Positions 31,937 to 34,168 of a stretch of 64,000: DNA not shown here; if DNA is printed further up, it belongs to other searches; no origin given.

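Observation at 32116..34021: HAD phosphatase fused to a PurM/HypE-like ATP-grasp-type domain, with no canonical start codon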

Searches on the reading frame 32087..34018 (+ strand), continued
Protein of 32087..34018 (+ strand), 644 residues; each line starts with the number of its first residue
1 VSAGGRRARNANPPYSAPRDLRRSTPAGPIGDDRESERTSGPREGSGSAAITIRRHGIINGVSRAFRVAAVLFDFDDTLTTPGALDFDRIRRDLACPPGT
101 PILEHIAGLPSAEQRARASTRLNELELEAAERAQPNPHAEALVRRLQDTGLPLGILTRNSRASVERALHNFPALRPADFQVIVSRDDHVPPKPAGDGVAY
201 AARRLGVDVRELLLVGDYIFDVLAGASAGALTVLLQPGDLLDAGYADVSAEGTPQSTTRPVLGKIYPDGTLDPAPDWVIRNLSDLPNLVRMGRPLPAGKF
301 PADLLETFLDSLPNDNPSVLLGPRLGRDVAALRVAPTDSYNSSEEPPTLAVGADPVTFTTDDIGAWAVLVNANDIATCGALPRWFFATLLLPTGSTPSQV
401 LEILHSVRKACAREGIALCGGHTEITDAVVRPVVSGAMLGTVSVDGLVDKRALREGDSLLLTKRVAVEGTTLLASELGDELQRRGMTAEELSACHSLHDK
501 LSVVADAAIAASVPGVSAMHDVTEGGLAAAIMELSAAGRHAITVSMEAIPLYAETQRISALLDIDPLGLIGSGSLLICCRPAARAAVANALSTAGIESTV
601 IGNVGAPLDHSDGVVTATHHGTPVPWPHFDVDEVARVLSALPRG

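Call 20: find_encoding_contigs(protein=P0058, flank=8000, max_places=1)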
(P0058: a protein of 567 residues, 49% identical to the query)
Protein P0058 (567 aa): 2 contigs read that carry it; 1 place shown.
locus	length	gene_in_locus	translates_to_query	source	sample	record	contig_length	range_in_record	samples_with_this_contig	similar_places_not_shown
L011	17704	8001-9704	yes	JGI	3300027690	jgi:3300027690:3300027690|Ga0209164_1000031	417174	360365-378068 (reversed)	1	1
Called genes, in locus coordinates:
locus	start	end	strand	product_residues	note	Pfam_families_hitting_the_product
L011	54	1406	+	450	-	PF00005:ABC_tran, PF02463:SMC_N (weak), PF13191:AAA_16 (weak), PF13304:AAA_21 (faint)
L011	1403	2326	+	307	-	PF18075:FtsX_ECD, PF02687:FtsX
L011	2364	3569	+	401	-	PF24568:CC_PcsB, PF01551:Peptidase_M23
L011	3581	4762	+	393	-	PF22694:CtpB_N-like (weak), PF00595:PDZ, PF13180:PDZ_2, PF17820:PDZ_6, PF03572:Peptidase_S41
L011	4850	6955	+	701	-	PF00773:RNB, PF00575:S1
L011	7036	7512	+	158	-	PF01668:SmpB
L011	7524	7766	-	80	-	-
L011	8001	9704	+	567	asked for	PF00702:Hydrolase, PF12710:HAD (weak), PF13419:HAD_2, PF13242:Hydrolase_like, PF00586:AIRS, PF02769:AIRS_C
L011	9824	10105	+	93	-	PF01329:Pterin_4a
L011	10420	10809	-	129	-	-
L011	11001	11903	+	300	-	PF01177:Asp_Glu_race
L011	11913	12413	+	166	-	PF06177:QueT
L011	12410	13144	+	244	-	PF01138:RNase_PH, PF03725:RNase_PH_C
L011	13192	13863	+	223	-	PF01725:Ham1p_like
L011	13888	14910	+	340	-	PF01545:Cation_efflux, PF16916:ZT_dimer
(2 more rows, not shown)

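Call 22: search_solved_structures(query=window:32258-34018:+, max_evalue=0.001)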
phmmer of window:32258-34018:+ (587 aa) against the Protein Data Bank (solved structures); distinct sequences matched with E-value up to 0.001: 10.
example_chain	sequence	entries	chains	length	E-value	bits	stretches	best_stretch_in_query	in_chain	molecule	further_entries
2ybd_A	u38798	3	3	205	3.1e-21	78.9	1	15-179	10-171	HYDROLASE, HALOACID DEHALOGENASE-LIKE FAMILY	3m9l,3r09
2i6r_A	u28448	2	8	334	1e-17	67.3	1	296-547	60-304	HypE protein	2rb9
2z1t_A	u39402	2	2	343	6.5e-16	61.4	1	294-543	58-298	Hydrogenase expression/formation protein HypE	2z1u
3vti_C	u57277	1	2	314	1.1e-10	44.1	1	296-547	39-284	Hydrogenase maturation factor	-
2z1e_A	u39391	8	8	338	9.6e-10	41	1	297-549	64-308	Hydrogenase expression/formation protein HypE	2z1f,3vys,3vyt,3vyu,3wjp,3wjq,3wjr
3u0o_A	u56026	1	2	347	2.6e-09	39.6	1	298-495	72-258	Selenide, water dikinase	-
4ygq_A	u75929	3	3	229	2e-05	26.7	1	74-179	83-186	Hydrolase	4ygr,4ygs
3s6j_A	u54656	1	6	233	5.1e-05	25.4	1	57-181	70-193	Hydrolase, haloacid dehalogenase-like family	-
3dv9_A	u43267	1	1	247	7.9e-05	24.7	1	53-185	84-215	beta-phosphoglucomutase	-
5avm_A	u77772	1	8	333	0.00021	23.3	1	310-405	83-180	Phosphoribosylformylglycinamidine cyclo-ligase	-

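Call 27: find_related_loci(query=A2, collection=genome_contigs, flank=6000)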
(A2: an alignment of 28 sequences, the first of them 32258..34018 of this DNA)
Query A2 (587 aa) in genome_contigs; peptide patterns used: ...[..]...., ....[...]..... (x = any residue, [..] = any of these).
600 stretches matched a pattern (row limit reached: there are more); 591 encode a relative of the query (tblastn E <= 1e-3); the best 80 are kept; 80 distinct loci.
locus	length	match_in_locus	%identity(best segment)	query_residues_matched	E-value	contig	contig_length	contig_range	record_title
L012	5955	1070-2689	52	6-585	3e-180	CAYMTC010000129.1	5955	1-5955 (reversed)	MAG TPA_asm: uncultured Thermoleophilia bacterium isolate binchicken_co43_327 genome assembly, contig: NODE_23188_length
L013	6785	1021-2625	51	6-581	1e-172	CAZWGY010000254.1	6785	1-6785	MAG TPA_asm: uncultured Desulfobacteraceae bacterium isolate SRP332253_co1_124 genome assembly, contig: NODE_18292_lengt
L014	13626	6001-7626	47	1-582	1e-169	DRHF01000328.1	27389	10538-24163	MAG TPA_asm: Desulfobacterales bacterium isolate HyVt-363 HyVt-363_k145_65367, whole genome shotgun sequence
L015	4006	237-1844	45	5-580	3e-169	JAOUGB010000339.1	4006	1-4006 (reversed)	MAG: Desulfobacteraceae bacterium isolate 4_1_July_SF_Bin60 4_1_July_SF_Bin60_scaffold_14428_c1, whole genome shotgun se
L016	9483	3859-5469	46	6-582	2e-163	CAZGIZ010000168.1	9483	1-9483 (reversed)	MAG TPA_asm: uncultured Desulfobacteraceae bacterium isolate binchicken_co81_519 genome assembly, contig: NODE_12132_len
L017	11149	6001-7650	50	7-581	5e-163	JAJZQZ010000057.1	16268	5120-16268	MAG: Actinomycetes bacterium isolate SKS1.bin6 NODE_6391_length_16268_cov_1.733226, whole genome shotgun sequence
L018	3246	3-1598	48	9-582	8e-170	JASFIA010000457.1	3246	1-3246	MAG: Desulfobacterales bacterium isolate D0608S02metaG_Bin_299 D0608S02metaG_FD_scaffold_21222_c1, whole genome shotgun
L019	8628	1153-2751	47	11-583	6e-161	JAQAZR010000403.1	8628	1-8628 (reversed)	MAG: Deltaproteobacteria bacterium isolate MAG_302_bin-18 302_bin-18_ctg-403, whole genome shotgun sequence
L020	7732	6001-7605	44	7-581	2e-160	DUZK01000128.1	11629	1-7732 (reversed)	MAG TPA_asm: Deltaproteobacteria bacterium isolate MAG_15370_dsfb_81 Ga0180009_10007050, whole genome shotgun sequence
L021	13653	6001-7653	49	7-582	2e-159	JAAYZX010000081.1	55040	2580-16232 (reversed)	MAG: Actinomycetota bacterium isolate AS06rmzACSIP_363 530336_AS06, whole genome shotgun sequence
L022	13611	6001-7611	47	7-583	1e-157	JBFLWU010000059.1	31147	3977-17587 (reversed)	MAG: Thermodesulfobacteriota bacterium isolate MAG040 MAG040_59, whole genome shotgun sequence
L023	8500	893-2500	45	8-583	1e-157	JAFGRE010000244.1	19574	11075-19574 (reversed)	MAG: Deltaproteobacteria bacterium isolate Zod_Metabat.815 k87_13461673, whole genome shotgun sequence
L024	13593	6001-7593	46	11-581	2e-157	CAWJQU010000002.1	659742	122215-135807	MAG: uncultured delta proteobacterium isolate MFD03804.bin.2.191 genome assembly, contig: contig_12555, whole genome sho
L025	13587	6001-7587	46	11-581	4e-155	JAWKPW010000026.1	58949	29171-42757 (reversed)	MAG: Desulfobacterales bacterium isolate AC2.63 AC2.63.fa-26, whole genome shotgun sequence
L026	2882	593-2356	48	7-582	2e-163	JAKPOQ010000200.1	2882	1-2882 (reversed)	MAG: Actinomycetes bacterium isolate JPNA_maxbin.076 k141_215094, whole genome shotgun sequence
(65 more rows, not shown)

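Call 30: find_related_loci(query=window:32258-34018:+, collection=metagenome_contigs, flank=2500)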
Query window:32258-34018:+ (587 aa) in metagenome_contigs; peptide patterns used: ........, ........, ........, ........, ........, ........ (x = any residue, [..] = any of these).
600 stretches matched a pattern (row limit reached: there are more); 521 encode a relative of the query (tblastn E <= 1e-3); the best 80 are kept; 80 distinct loci.
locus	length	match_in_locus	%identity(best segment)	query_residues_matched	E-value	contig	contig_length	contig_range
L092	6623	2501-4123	47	2-582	1e-169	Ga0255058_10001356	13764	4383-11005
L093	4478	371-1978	47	6-581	2e-172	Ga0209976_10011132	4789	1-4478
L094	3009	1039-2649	46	5-581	2e-168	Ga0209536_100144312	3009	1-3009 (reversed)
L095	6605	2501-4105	47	6-580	3e-158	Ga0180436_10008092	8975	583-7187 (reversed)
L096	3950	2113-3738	45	2-583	6e-163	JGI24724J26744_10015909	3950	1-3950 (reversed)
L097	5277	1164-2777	44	5-582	2e-157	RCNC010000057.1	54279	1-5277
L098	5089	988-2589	44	9-582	7e-156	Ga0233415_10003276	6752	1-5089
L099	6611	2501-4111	47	5-581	7e-154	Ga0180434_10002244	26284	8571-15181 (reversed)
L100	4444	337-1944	44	6-581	1e-153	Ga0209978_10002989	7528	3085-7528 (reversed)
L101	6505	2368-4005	50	9-582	3e-152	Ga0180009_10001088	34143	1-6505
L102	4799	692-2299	46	7-581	4e-152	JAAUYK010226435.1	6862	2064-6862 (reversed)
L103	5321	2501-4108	45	7-581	2e-150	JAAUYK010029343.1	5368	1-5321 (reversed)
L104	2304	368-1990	45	7-586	2e-159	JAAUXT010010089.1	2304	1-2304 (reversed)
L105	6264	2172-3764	44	10-581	8e-149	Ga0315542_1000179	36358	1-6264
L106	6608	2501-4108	46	7-581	2e-148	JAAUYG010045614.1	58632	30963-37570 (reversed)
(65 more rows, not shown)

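Call 32: find_encoding_contigs(protein=P0004, flank=3000, max_places=1)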
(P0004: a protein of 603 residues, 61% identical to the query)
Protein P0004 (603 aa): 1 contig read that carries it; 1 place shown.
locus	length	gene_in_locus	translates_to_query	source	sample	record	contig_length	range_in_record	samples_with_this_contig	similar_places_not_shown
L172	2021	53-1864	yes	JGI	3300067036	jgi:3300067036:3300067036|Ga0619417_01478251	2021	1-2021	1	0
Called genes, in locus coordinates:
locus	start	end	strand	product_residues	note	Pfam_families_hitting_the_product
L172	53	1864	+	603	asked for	PF00702:Hydrolase, PF12710:HAD (weak), PF13419:HAD_2, PF13242:Hydrolase_like (weak), PF00586:AIRS, PF02769:AIRS_C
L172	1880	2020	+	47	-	?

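Call 33: find_encoding_contigs(protein=P0014, flank=3000, max_places=1)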
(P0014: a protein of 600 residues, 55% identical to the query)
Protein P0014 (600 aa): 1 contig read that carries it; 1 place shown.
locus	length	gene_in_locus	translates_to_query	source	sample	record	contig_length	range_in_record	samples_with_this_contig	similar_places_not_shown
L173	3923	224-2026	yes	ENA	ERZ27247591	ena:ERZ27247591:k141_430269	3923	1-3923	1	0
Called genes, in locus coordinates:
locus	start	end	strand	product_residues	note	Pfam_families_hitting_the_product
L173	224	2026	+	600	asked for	PF00702:Hydrolase, PF12710:HAD (faint), PF13419:HAD_2, PF00586:AIRS, PF02769:AIRS_C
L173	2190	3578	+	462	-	PF00149:Metallophos (weak)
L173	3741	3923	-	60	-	?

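Call 36: search_protein_representatives(protein=window:32258-34018:+)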
Query: 587 residues. Proteins with E-value up to 0.001 (for the whole library): 6830; up to 1e-10: 2639; up to 1e-30: 645. The best 150 are listed.
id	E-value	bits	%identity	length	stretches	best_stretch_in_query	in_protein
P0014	1.4e-189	647.9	57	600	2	8-547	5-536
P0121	3.4e-146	504.7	50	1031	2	216-580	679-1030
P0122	1.3e-145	502.8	51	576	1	7-581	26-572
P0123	1.2e-134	466.6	47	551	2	220-581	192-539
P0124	8.4e-132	457.2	45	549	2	221-580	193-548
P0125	1.6e-129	449.6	48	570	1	6-582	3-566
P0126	2.1e-128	446.0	50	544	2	68-582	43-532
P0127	5.1e-128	444.7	45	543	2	217-585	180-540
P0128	7.6e-124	430.9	46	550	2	214-584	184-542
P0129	1.4e-121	423.5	43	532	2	218-582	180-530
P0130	2.5e-121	422.6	43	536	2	218-579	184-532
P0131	3.8e-121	422.0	44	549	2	210-583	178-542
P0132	4.3e-119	415.2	45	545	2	218-583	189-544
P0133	5.0e-118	411.7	44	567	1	10-582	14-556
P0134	1.1e-117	410.6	42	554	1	11-580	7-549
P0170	1.0e-70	255.5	46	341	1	238-580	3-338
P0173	6.0e-69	249.7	44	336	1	234-580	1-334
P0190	5.6e-61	223.4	40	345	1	237-581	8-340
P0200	1.3e-57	212.2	44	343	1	237-581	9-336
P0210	2.9e-55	204.5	37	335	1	238-580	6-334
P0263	1.8e-49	185.4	32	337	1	239-580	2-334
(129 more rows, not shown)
